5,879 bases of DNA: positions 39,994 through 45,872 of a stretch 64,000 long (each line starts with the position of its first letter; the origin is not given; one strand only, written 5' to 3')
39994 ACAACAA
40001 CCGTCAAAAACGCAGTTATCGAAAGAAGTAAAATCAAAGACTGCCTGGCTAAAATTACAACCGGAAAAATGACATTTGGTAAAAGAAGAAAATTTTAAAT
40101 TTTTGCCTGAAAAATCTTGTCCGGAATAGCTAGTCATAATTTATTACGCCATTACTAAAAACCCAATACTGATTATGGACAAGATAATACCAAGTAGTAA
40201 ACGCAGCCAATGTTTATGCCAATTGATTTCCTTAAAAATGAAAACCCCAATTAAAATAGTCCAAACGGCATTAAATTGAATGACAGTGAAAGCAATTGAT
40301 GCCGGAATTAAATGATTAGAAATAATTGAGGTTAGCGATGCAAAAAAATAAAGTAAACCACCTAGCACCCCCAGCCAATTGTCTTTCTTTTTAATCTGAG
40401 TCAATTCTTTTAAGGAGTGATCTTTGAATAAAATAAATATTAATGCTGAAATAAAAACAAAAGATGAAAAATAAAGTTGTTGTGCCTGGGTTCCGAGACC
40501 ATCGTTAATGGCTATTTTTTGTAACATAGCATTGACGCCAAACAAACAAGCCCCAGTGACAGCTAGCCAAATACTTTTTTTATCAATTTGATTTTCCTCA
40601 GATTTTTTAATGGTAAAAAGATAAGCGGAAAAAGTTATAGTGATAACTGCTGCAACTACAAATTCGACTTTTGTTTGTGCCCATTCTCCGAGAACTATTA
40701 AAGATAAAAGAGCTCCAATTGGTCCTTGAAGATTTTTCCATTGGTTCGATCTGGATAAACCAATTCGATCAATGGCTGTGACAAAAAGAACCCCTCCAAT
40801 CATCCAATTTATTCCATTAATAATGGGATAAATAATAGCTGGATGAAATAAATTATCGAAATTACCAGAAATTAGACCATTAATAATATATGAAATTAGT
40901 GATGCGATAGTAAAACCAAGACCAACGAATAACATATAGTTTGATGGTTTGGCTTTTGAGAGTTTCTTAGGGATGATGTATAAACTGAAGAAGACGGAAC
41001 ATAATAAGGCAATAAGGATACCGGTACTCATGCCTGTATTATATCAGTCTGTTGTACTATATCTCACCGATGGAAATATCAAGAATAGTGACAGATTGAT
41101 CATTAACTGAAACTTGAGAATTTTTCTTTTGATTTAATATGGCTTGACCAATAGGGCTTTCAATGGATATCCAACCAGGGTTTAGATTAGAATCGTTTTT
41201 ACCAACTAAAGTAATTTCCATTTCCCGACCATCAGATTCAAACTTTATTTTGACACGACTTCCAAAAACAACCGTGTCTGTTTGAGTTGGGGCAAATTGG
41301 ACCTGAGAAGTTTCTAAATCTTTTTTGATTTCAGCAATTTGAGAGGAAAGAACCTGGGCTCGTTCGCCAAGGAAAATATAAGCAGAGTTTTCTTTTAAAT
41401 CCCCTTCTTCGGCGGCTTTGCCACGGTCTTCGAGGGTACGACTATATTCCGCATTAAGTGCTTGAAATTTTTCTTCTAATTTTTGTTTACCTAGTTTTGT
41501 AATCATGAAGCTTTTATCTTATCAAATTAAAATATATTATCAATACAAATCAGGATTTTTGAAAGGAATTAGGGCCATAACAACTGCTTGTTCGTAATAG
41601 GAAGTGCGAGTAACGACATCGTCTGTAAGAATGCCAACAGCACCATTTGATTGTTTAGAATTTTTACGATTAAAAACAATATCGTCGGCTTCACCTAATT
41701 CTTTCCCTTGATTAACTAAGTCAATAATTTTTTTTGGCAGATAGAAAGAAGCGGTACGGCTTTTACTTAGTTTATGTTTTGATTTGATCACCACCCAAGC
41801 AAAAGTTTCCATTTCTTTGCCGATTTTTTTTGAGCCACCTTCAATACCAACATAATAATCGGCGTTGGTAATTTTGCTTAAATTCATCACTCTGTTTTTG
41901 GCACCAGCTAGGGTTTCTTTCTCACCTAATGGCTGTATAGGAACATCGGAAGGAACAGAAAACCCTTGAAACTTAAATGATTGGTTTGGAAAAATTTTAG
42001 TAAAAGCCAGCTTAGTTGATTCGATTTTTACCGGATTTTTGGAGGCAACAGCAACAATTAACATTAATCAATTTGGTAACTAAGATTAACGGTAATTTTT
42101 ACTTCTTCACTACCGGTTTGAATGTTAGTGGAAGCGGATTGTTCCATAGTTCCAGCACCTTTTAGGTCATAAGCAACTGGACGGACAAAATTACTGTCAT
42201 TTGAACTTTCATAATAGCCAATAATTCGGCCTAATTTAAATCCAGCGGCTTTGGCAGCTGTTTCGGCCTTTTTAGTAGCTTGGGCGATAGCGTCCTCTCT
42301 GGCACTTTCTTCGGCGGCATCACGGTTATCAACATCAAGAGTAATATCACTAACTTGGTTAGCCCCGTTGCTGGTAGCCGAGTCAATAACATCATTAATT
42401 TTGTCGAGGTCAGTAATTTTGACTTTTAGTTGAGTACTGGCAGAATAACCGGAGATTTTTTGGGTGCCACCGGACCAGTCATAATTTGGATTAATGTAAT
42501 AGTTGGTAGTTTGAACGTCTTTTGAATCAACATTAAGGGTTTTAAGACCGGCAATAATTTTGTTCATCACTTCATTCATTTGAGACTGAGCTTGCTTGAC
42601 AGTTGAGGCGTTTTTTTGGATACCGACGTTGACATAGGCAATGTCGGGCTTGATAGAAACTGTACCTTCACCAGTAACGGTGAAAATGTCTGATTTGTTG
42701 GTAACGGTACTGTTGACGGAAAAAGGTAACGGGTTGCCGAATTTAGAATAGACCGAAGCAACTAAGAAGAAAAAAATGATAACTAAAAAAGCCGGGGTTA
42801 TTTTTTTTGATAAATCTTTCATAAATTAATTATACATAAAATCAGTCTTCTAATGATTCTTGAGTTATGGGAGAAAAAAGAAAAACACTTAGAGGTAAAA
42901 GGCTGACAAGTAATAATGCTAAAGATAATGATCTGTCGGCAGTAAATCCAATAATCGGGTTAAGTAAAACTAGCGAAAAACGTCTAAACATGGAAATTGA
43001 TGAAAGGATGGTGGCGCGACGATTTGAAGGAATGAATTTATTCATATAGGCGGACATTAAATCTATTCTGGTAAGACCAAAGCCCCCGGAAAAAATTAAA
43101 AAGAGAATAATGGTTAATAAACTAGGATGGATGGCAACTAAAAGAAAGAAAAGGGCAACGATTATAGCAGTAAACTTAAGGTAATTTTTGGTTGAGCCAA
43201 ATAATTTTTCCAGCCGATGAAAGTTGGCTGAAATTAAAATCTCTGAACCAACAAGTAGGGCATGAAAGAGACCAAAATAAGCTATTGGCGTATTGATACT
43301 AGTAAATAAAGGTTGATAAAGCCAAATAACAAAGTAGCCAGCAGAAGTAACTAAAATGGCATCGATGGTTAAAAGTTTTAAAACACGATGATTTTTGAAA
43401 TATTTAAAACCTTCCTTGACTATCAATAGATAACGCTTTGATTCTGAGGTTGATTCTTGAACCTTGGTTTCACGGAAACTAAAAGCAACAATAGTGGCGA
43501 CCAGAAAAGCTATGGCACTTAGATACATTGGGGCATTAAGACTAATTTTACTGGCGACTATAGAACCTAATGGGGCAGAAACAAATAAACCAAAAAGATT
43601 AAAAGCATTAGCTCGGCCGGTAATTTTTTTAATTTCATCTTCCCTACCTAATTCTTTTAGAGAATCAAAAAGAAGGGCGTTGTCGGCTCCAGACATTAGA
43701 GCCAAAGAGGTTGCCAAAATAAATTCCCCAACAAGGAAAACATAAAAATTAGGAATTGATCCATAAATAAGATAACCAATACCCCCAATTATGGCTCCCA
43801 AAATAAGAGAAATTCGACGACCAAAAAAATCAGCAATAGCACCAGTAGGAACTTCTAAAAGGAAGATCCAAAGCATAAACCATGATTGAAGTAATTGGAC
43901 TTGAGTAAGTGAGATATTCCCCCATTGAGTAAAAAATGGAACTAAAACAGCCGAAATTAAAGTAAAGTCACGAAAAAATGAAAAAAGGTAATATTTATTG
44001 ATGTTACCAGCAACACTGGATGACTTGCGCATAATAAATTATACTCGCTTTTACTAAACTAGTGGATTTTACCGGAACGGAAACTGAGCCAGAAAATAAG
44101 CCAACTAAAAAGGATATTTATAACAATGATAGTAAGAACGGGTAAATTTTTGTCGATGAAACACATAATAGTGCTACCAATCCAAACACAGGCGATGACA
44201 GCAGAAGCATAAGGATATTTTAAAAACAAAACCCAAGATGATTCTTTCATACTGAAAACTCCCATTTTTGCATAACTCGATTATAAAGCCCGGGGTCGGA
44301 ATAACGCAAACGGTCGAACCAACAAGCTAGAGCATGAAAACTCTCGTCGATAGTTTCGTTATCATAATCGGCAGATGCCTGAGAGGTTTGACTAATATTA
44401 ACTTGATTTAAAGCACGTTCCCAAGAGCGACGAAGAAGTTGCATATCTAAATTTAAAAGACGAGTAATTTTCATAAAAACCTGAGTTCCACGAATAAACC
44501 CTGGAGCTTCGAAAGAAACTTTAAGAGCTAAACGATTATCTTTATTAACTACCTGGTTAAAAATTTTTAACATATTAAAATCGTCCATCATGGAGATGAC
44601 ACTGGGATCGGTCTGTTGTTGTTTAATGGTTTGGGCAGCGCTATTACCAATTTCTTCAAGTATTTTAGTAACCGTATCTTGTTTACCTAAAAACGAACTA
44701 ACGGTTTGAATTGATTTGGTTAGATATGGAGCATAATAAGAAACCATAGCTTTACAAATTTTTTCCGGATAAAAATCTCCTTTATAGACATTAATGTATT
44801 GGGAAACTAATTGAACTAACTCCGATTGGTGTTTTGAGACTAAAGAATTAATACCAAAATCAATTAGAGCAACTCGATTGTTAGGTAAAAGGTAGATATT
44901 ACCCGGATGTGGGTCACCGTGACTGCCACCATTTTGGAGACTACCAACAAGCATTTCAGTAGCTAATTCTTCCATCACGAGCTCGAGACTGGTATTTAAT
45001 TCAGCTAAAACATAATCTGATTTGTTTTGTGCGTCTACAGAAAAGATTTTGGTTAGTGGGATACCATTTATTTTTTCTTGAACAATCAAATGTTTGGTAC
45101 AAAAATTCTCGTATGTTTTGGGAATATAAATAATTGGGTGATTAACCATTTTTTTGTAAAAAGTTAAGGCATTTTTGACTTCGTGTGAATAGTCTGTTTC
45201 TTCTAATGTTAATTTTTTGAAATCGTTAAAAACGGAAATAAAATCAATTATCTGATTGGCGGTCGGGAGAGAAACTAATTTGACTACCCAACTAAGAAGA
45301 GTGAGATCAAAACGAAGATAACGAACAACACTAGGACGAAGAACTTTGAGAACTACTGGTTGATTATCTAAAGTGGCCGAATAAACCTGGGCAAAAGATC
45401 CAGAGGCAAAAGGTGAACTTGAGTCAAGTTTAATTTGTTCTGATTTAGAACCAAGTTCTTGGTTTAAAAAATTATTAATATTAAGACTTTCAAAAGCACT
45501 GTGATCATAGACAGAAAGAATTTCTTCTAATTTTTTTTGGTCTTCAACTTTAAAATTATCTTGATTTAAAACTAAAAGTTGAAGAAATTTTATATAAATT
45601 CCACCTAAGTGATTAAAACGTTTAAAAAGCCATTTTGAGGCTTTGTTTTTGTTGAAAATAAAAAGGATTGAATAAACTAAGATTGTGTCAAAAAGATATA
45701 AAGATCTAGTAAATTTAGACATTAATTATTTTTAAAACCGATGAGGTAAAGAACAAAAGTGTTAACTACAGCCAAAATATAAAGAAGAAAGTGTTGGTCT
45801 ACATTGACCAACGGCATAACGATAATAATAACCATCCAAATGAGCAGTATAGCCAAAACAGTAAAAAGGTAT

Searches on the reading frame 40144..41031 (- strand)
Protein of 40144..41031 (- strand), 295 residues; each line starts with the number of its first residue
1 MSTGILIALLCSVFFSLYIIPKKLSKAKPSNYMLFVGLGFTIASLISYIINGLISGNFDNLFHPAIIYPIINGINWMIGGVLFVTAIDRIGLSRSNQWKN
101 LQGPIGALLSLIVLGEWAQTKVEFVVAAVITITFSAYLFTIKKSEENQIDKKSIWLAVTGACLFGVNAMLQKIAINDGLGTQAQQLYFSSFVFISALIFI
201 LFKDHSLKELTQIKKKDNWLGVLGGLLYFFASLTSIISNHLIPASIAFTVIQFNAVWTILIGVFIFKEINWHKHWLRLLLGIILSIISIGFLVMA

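Call 89: search_protein_families(library=pfam, proteins=[window:40144-41031:-], max_evalue=0.001)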
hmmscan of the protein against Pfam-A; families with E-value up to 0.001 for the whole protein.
window:40144-41031:- (295 aa): 2 families
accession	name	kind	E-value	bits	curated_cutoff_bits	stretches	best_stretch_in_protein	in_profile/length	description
PF06800.18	Sugar_transport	-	7e-16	58.9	26.3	1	6-293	1-278/280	Sugar transport protein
PF00892.27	EamA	-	5.5e-09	36.9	28.2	1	152-292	2-133/135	EamA-like transporter family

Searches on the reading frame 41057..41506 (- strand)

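Call 95: search_protein_families(library=pfam, proteins=[window:41057-41506:-], max_evalue=0.001)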
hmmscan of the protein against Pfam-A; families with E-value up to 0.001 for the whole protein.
window:41057-41506:- (149 aa): 2 families
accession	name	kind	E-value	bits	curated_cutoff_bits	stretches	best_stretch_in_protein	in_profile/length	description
PF01272.25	GreA_GreB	-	8.6e-19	67.7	26.9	1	75-145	2-76/77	Transcription elongation factor, GreA/GreB, C-term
PF03449.20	GreA_GreB_N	-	7.2e-09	36.2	24.5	1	1-69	2-71/71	Transcription elongation factor, N-terminal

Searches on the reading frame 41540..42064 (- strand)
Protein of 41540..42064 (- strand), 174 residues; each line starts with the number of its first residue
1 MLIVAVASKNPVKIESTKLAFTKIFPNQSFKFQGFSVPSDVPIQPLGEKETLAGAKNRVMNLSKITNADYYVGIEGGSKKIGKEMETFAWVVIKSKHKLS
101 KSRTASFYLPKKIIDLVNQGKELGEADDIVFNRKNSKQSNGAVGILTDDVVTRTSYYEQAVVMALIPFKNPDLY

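Call 95: search_protein_families(library=pfam, proteins=[window:41540-42064:-], max_evalue=0.001)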
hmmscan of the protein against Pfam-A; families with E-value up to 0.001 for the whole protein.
window:41540-42064:- (174 aa): 1 family
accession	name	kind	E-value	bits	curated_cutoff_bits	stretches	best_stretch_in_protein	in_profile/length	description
PF01931.24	NTPase_I-T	-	1.3e-55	188.2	25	1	7-168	1-161/162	Protein of unknown function DUF84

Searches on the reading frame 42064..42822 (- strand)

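Call 95: search_protein_families(library=pfam, proteins=[window:42064-42822:-], max_evalue=0.001)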
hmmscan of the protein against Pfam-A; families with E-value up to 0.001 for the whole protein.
window:42064-42822:- (252 aa): 1 family
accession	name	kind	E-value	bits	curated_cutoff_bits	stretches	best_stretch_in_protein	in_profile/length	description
PF04402.19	SIMPL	-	6.4e-51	174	25.2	1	48-249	2-205/205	Protein of unknown function (DUF541)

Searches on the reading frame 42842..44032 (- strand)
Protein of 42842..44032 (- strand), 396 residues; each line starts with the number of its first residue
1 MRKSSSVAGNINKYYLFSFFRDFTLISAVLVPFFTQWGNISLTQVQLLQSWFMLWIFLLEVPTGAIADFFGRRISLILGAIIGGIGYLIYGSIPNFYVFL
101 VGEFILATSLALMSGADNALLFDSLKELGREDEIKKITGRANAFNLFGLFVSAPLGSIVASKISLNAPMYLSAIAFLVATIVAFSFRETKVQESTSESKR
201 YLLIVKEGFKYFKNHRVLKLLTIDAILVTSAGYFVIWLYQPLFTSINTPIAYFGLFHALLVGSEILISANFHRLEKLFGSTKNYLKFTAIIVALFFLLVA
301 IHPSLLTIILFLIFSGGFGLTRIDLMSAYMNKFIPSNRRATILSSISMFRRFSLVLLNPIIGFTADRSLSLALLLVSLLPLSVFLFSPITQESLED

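Call 60: search_protein_families(library=pfam, proteins=[window:42842-44032:-], max_evalue=0.001)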
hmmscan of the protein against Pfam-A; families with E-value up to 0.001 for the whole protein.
window:42842-44032:- (396 aa): 3 families
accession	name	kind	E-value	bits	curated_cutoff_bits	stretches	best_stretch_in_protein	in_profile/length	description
PF07690.21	MFS_1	-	1.3e-24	87.2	33.4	1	20-354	9-343/347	Major Facilitator Superfamily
PF05977.19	MFS_3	-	5e-07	29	27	1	41-336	43-338/524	Transmembrane secretion effector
PF13347.12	MFS_2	-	0.00096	18.2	27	1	134-325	132-333/427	MFS/sugar transport protein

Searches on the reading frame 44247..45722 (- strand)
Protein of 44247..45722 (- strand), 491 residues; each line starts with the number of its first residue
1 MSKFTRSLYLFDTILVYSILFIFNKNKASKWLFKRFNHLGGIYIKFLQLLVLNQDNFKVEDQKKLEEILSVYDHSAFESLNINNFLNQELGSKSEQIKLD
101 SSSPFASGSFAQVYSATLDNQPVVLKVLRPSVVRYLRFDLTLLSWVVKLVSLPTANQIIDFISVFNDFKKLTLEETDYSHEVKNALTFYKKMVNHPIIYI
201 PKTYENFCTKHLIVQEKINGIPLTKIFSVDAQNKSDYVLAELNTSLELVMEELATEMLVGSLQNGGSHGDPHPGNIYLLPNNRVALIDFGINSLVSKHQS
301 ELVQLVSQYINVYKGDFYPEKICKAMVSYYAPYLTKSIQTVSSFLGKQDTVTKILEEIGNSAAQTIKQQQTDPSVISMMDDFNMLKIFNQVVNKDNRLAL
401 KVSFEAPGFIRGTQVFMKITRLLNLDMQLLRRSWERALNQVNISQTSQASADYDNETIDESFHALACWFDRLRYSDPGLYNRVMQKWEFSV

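Call 89: search_protein_families(library=pfam, proteins=[window:44247-45722:-], max_evalue=0.001)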
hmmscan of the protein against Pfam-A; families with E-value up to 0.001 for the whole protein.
window:44247-45722:- (491 aa): 2 families
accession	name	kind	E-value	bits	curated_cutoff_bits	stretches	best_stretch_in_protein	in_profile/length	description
PF03109.22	ABC1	-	2.2e-38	132.3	22.9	1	77-310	9-233/244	ABC1 atypical kinase-like domain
PF01636.29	APH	-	5.3e-05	23.5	23.2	0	236-290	137-195/239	Phosphotransferase enzyme family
